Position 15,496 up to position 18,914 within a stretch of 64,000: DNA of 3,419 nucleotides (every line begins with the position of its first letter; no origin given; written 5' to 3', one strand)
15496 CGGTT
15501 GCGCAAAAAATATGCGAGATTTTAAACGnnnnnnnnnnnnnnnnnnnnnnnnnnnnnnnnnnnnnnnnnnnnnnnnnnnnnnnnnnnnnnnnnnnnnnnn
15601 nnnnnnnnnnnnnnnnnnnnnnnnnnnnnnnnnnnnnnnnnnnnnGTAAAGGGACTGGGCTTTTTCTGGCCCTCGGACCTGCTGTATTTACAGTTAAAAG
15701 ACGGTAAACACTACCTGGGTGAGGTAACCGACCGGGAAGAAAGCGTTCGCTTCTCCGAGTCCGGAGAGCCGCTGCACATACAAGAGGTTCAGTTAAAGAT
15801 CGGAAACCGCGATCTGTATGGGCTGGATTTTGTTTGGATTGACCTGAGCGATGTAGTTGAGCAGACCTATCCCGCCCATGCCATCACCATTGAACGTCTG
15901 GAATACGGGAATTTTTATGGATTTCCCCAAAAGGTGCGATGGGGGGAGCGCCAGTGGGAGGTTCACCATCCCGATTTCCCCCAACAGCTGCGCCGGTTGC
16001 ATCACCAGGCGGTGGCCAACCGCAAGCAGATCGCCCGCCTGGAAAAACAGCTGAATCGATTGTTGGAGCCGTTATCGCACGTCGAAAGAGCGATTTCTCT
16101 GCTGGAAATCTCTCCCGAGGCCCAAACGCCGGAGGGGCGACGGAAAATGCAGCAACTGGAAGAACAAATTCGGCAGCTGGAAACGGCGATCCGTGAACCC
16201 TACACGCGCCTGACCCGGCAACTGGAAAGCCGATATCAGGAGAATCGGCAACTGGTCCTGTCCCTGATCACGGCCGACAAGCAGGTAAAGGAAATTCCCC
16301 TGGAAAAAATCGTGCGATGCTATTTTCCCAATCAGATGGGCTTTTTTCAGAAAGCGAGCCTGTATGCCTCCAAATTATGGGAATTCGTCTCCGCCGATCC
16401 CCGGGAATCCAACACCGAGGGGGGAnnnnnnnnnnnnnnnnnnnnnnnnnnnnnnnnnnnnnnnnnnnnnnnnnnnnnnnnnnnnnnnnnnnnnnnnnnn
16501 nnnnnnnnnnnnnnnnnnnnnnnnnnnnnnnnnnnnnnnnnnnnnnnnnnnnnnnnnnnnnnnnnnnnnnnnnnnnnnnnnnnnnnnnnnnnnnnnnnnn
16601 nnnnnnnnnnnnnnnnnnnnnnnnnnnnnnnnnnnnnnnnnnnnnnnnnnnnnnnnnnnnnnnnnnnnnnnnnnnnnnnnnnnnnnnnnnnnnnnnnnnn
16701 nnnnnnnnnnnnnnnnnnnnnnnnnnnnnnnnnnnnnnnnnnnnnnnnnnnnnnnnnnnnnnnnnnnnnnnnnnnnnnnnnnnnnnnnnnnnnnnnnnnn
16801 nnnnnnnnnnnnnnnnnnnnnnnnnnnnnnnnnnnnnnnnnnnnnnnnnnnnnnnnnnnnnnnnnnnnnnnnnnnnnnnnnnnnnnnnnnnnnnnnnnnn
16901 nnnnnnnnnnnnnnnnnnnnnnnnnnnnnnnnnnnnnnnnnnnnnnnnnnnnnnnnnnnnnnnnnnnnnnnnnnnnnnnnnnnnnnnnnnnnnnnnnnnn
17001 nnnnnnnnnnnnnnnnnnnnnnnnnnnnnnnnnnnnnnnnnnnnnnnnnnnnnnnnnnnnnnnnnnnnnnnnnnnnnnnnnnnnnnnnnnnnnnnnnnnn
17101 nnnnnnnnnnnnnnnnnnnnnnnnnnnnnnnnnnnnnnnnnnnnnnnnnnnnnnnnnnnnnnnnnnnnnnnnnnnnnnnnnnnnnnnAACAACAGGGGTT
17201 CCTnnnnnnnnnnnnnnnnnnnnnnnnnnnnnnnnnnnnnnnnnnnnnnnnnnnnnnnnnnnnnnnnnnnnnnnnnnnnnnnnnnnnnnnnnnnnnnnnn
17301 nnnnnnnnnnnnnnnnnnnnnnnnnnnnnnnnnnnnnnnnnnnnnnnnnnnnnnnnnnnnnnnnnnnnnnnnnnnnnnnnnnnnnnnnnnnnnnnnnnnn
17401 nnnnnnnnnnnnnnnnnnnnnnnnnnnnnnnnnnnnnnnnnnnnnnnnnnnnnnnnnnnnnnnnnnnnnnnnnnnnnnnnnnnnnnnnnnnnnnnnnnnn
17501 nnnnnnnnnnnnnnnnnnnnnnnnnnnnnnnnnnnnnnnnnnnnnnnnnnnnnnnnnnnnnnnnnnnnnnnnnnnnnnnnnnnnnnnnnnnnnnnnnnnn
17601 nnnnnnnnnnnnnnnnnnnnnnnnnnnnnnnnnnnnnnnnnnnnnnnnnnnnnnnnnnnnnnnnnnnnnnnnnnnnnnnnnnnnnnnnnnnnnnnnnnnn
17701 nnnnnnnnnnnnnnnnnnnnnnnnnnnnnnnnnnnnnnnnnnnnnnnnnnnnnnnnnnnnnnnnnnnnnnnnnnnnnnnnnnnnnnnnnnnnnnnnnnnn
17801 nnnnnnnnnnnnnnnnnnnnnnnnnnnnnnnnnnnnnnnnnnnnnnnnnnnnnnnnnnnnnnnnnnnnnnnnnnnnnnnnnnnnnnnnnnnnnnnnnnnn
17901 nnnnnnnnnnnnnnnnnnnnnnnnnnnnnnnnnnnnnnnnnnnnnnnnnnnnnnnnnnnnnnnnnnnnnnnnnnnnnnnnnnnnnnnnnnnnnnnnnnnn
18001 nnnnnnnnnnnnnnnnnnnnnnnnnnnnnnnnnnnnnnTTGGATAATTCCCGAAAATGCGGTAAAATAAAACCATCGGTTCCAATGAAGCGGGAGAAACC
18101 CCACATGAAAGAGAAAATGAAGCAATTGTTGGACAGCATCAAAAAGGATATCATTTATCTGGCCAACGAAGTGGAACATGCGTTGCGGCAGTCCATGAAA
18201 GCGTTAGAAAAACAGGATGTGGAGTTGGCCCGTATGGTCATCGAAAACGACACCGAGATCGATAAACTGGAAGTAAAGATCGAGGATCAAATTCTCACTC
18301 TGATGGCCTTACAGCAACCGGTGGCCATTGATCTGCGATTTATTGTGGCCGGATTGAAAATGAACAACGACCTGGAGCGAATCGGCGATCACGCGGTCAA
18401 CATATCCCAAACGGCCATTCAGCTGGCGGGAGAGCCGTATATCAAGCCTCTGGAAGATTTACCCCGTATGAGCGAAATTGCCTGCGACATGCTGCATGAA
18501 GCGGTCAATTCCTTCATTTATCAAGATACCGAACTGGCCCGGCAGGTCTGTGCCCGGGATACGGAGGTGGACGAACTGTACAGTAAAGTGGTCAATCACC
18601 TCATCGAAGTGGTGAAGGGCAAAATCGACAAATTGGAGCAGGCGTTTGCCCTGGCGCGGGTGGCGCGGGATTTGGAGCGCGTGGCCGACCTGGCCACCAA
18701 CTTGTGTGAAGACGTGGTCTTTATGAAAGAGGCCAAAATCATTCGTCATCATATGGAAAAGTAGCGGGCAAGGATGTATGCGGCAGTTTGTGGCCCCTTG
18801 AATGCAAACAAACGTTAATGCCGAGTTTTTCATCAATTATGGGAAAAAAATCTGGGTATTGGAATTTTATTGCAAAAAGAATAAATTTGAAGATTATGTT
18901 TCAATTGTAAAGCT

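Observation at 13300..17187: PstC and PstA permeases each carry a large extra N-terminal periplasmic domain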

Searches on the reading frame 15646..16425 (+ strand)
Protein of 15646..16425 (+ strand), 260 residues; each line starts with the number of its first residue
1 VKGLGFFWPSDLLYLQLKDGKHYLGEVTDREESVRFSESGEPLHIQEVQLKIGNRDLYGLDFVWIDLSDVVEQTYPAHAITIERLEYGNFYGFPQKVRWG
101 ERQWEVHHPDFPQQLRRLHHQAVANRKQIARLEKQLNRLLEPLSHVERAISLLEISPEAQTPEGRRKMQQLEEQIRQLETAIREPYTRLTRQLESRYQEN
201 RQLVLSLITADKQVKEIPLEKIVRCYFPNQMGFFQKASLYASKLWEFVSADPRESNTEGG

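Call 15: find_homologous_proteins(query=window:15646-16425:+, max_evalue=0.001)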
Query seq(260 aa) (260 aa): 121 proteins with E <= 0.001 among 657 candidates; the best 120 are listed.
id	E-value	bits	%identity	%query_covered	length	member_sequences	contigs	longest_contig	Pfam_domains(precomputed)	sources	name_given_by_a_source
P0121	3.9e-68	248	47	100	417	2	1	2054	-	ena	-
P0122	1.4e-58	217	44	100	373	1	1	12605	-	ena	-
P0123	5.7e-57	212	44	92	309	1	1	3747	-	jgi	-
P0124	8.1e-56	208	42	97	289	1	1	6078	-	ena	-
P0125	3.7e-50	189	42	100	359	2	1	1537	-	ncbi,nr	ncbi:MAG: phosphate ABC transporter, permease protein PstA, partial [Candidatus Dadabacteria bacteri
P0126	1.7e-49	187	44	83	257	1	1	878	-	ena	-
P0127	8.6e-46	175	42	76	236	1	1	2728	-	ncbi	ncbi:MAG: hypothetical protein ACE5GL_04940 [Calditrichia bacterium]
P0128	1.3e-43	168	36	98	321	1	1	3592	-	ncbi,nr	ncbi:MAG TPA: phosphate ABC transporter, permease protein PstA, partial [Verrucomicrobiae bacterium]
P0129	4.0e-43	166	42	70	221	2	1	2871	-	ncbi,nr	ncbi:MAG: hypothetical protein KDH84_23285, partial [Calditrichaeota bacterium]|nr:hypothetical prot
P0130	1.2e-41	161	39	99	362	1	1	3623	-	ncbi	ncbi:MAG: phosphate ABC transporter, permease protein PstA, partial [Acidobacteria bacterium]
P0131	5.8e-39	153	36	100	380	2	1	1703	-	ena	-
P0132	1.6e-38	151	36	100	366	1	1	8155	-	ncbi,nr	ncbi:MAG: phosphate ABC transporter, permease protein PstA, partial [candidate division NC10 bacteri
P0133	1.0e-36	145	34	100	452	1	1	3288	PF00528.28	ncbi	ncbi:MAG: phosphate ABC transporter permease PstA, partial [Candidatus Dadabacteria bacterium]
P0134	3.3e-36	144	34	100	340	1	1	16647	-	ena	-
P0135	3.9e-36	143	37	100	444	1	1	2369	-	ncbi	ncbi:MAG TPA: phosphate ABC transporter, permease protein PstA, partial [Thermoanaerobaculia bacteri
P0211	1.1e-17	83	51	33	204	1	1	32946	-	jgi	jgi:ABC-type phosphate transport system auxiliary subunit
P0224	2.8e-14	72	35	71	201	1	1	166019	-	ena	-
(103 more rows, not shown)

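Call 28: search_protein_families(library=pfam, proteins=[window:15646-16425:+], max_evalue=10)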
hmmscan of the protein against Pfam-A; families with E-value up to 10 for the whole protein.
window:15646-16425:+ (260 aa): 30 families (the best 25 are shown)
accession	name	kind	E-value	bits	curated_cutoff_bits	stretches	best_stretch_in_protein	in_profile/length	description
PF23203.1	KIF21A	-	0.0027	17.9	28.5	1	114-182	14-85/161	KIF21A-like domain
PF14282.11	FlxA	-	0.0072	16.9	26.3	1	125-184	15-67/101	FlxA-like protein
PF24610.1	DUF7623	-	0.019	15.5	27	1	113-139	26-52/64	Domain of unknown function (DUF7623)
PF07851.19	TMEM120A-B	-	0.073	12.8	29.8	1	102-197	12-96/324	TMEM120A/B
PF10303.14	DUF2408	-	0.11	13.5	25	1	130-206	2-75/130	Protein of unknown function (DUF2408)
PF15188.11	CCDC-167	-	0.13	13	27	1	126-201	3-66/84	Coiled-coil domain-containing protein 167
PF01496.24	V_ATPase_I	-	0.14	10.5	30.7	1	106-214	9-116/815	V-type ATPase 116kDa subunit family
PF13851.11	GAS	-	0.15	11.9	32.3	1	114-184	34-103/200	Growth-arrest specific micro-tubule binding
PF16326.10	ABC_tran_CTD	-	0.28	11.9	32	1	166-185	8-27/69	ABC transporter C-terminal domain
PF10498.14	IFT57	-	0.28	10.6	40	1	106-144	236-274/360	Intra-flagellar transport protein 57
PF10046.14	BLOC1_2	-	0.3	11.9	33.4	1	113-155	51-93/96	Biogenesis of lysosome-related organelles complex-1 subunit 2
PF07061.16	Swi5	-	0.31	11.6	22.1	1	113-153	3-43/80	Swi5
PF19111.5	DUF5798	-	0.32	11.7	27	1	166-209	22-64/89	Family of unknown function (DUF5798)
PF21408.2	MTR4-like_stalk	-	0.35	11.6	24.2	1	158-204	14-63/64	Exosome RNA helicase MTR4-like, stalk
PF03961.19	FapA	-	0.39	10.7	31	1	125-200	154-229/272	Flagellar Assembly Protein A beta solenoid domain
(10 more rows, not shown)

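Call 31: predict_structure(alignment_id=A2)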
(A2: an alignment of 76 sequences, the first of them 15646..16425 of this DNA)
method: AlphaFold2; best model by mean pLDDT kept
length: 260 residues; sequences in the alignment: 76
mean_pLDDT: 94.9   pTM: 0.86
mean pLDDT of the five models: 94.9, 94.7, 94.6, 94.6, 94.5
residues with pLDDT >= 90: 240; 70-90: 8; 50-70: 6; < 50: 6
segments of 3 or more residues with pLDDT < 50: 256-260
pLDDT, mean of each block of 10 residues (from residue 1): 84 98 98 96 98 93 97 98 94 98 97 97 97 98 98 98 98 98 98 98 98 97 97 97 93 51
secondary structure, 60 per line:
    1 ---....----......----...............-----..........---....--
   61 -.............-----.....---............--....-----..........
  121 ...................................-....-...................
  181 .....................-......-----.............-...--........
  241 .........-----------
elements in order: H4-7 E12-17 E22-36 E42-51 H55-58 E62-66 E70-74 E80-84 E88-99 E102-105 H111-155 H157-160 H162-201 E203-208 E214-218 E222-226 H233-249

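Call 35: fold_search(model_id=the predicted structure, library=pdb)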
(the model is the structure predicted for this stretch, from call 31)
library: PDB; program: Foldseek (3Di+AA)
matches with E <= 10: 775; with E <= 0.001: 0
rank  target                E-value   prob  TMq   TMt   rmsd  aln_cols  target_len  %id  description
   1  2e12_A                2.2e-03  1.00  0.22  0.56   5.4        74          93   12  The crystal structure of XC5848 from Xanthomonas campestris adopting a novel variant of Sm-like motif (released 2007-10-30)
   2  5xns_A                3.7e-03  0.77  0.23  0.17  17.9       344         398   12  Crystal structure of the Smc head domain with an extended coiled coil bound to the C-terminal domain of ScpA derived f (released 2017-08-02)
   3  8a52_A                4.4e-02  0.69  0.18  0.14  19.1       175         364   12  Crystal structure of a chimeric LOV-Histidine kinase SB2F1 (asymmetrical variant, trigonal form with long c-axis) (released 2023-12-27)
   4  9v8i_A                5.6e-02  0.99  0.21  0.44   6.8        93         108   16  Crystal structure for YxiD-YxxD toxin-immunity protein complex from Bacillus subtilis 6633. (released 2025-12-24)
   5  8a3u                  6.3e-02  0.63  0.17  0.13  19.6       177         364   12  Crystal structure of a chimeric LOV-Histidine kinase SB2F1 (symmetrical variant, trigonal form with short c-axis) (released 2023-12-20)
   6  8a7f_B                6.7e-02  0.41  0.20  0.15  20.1       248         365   10  Crystal structure of a chimeric LOV-Histidine kinase SB2F1-I66R mutant (asymmetrical variant, trigonal form with long  (released 2024-01-10)
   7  6jie_A                7.1e-02  0.99  0.17  0.54   9.0        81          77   11  YaeO bound to Magnesium from Vibrio cholerae O395 (released 2019-12-11)
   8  8a6x_B                7.5e-02  0.57  0.17  0.13  19.8       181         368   13  Crystal structure of a chimeric LOV-Histidine kinase SB2F1 (asymmetrical variant, trigonal form with long c axis) (released 2024-01-10)
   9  8a7f_A                9.4e-02  0.38  0.20  0.16  20.2       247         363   11  Crystal structure of a chimeric LOV-Histidine kinase SB2F1-I66R mutant (asymmetrical variant, trigonal form with long  (released 2024-01-10)
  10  8a7h_A                1.2e-01  0.54  0.18  0.14  19.2       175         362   12  Crystal structure of a chimeric LOV-Histidine kinase SB2F1-I66R mutant (light state; asymmetrical variant, trigonal fo (released 2024-01-10)
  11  4a54_MODEL_1_A        1.3e-01  0.96  0.15  0.39   7.9        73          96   15  Structural basis of the Dcp1:Dcp2 mRNA decapping complex activation by Edc3 and Scd6 (released 2012-02-01)
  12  7zs2                  2.1e-01  0.96  0.14  0.13  10.5        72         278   12  Diheme cytochrome c Kustd1711 from Kuenenia stuttgartiensis, M292H mutant (released 2023-05-17)
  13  2l89_MODEL_1_A        2.3e-01  0.63  0.15  0.31   4.8        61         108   13  Solution structure of Pdp1 PWWP domain reveals its unique binding sites for methylated H4K20 and DNA (released 2011-12-21)
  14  7wn7_B                2.3e-01  0.15  0.15  0.15  18.8       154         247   10  Crystal structure of HearNPV P26 (released 2022-11-23)
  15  3ob9_A                2.5e-01  0.44  0.15  0.31   5.2        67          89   15  Structure of the human MSL3 chromo-barrel domain at 2.5 Angstrom resolution (released 2010-10-13)
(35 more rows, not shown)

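Call 46: find_encoding_contigs(protein=P0211, flank=5000, max_places=2)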
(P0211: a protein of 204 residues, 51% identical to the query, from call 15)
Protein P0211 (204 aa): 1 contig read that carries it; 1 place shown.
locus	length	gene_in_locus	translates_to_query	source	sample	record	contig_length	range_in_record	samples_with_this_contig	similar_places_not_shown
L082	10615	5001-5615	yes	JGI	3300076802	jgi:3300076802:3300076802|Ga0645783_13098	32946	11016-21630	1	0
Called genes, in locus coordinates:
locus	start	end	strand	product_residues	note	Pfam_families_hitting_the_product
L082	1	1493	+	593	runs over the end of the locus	PF00672:HAMP, PF00989:PAS, PF08448:PAS_4, PF13188:PAS_8 (weak), PF13426:PAS_9, PF00512:HisKA, PF02518:HATPase_c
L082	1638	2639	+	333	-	PF12849:PBP_like_2, PF13531:SBP_bac_11 (weak)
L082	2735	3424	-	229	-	-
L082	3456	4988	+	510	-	PF00528:BPD_transp_1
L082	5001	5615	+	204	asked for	-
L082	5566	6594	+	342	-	PF00528:BPD_transp_1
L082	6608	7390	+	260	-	PF02463:SMC_N (weak), PF00005:ABC_tran, PF13304:AAA_21 (faint)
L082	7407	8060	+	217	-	PF01895:PhoU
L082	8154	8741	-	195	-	PF00383:dCMP_cyt_deam_1, PF14437:MafB19-deam (weak)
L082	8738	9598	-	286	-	PF08867:FRG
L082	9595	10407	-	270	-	PF00126:HTH_1, PF03459:TOBE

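Call 47: find_encoding_contigs(protein=P0224, flank=5000, max_places=2)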
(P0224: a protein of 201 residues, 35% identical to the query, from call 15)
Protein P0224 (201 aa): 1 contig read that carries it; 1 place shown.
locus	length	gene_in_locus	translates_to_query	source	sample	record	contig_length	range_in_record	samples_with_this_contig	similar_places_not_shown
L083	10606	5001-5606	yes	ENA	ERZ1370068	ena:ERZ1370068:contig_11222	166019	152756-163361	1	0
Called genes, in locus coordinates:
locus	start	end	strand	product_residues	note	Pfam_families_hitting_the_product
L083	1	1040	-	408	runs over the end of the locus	PF01433:Peptidase_M1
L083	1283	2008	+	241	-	PF12849:PBP_like_2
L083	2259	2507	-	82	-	-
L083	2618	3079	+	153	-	-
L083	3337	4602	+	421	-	PF00528:BPD_transp_1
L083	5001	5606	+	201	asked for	-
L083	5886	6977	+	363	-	PF00528:BPD_transp_1, PF00005:ABC_tran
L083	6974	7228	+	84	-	-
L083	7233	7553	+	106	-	PF01895:PhoU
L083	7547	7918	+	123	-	PF01895:PhoU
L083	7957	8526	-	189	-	-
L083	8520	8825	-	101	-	-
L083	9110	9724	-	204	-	-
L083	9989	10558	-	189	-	-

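Call 55: search_protein_representatives(protein=window:15646-16425:+)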
Query: 260 residues. Proteins with E-value up to 0.001 (for the whole library): 764; up to 1e-10: 312; up to 1e-30: 13. The best 150 are listed.
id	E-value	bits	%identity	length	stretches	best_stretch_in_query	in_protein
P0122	4.3e-59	216.8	45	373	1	1-260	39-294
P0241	3.5e-47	177.8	41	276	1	1-240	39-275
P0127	2.7e-46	174.9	43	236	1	2-197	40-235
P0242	1.6e-38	149.4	39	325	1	2-260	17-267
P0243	3.0e-36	142.0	38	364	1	2-260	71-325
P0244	5.8e-36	141.1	37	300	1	3-258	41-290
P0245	2.1e-35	139.2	39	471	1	2-256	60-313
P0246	2.4e-33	132.5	37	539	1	2-260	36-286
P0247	8.3e-32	127.4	37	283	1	2-259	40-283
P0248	1.6e-31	126.5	38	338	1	3-260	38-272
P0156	4.4e-31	125.1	38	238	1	1-177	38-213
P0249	8.2e-31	124.2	35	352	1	2-260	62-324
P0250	9.4e-31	124.0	38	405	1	15-260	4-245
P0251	2.0e-29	119.6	37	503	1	1-260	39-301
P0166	5.4e-29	118.2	36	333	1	3-260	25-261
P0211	3.6e-18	82.7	56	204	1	1-93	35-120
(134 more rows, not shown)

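Call 70: search_protein_families(library=ncbifam, proteins=[window:15646-16425:+], max_evalue=1)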
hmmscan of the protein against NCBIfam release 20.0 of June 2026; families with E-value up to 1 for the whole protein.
window:15646-16425:+ (260 aa): 14 families
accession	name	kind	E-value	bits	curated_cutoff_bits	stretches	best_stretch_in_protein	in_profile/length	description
NF045487.1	ASRP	equivalog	0.00011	21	300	1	112-204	361-452/593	archaea-specific SMC-related protein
TIGR02168.1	SMC_prok_B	equivalog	0.00057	17.7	567.35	1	107-215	834-941/1181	chromosome segregation protein SMC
NF008644.1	PRK11637.1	equivalog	0.016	14.2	270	1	113-213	4-107/385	murein hydrolase activator EnvC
NF052320.1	Cbp1_fam_LP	subfamily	0.017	14.6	90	1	114-198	31-112/286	Cbp1 family collagen-binding glycoprotein adhesin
TIGR02169.1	SMC_prok_A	equivalog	0.021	12.5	729.4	1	111-199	743-835/1165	chromosome segregation protein SMC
TIGR03185.1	DNA_S_dndD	equivalog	0.026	13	245.85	1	111-213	371-474/650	DNA sulfur modification protein DndD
NF047515.1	SpiroCoCo_C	equivalog_domain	0.032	13.4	125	1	124-217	87-171/313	SpiroCoCo family coiled-coil protein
NF053563.1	Rkd4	equivalog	0.044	11.9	860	1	122-207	297-383/747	arcadin-4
TIGR04211.1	SH3_and_anchor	equivalog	0.086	12.4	65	1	108-211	61-159/198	TIGR04211 family SH3 domain-containing protein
NF033516.0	transpos_IS3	equivalog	0.12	11.6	160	0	107-209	42-144/369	IS3 family transposase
TIGR04523.1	Mplasa_alph_rch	subfamily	0.23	9.3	270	1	116-197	309-393/745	helix-rich protein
NF052682.1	morpho_FcmC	equivalog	0.3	11.4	90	1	122-193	55-123/159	filament morphology membrane protein FcmC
TIGR02957.1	SigX4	subfamily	0.31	10.2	323.25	1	130-213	96-179/281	RNA polymerase sigma-70 factor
NF045780.1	TrlF_fam_ATP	equivalog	0.4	9.3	350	1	119-208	462-550/944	TrlF family AAA-like ATPase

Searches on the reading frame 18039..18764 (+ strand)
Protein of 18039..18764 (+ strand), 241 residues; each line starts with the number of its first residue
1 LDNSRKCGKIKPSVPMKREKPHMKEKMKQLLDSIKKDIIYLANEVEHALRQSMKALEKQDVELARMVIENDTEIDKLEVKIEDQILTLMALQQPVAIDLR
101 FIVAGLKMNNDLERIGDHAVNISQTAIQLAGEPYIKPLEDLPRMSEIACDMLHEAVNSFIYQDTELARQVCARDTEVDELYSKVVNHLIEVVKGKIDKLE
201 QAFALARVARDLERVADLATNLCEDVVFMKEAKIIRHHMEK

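Call 3: search_protein_families(library=pfam, proteins=[window:18039-18764:+], max_evalue=0.01)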
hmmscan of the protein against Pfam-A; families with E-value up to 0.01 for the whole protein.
window:18039-18764:+ (241 aa): 1 family
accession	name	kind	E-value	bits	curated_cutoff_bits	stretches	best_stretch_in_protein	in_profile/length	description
PF01895.24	PhoU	-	2.9e-50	169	23.5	2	41-124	4-87/89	PhoU domain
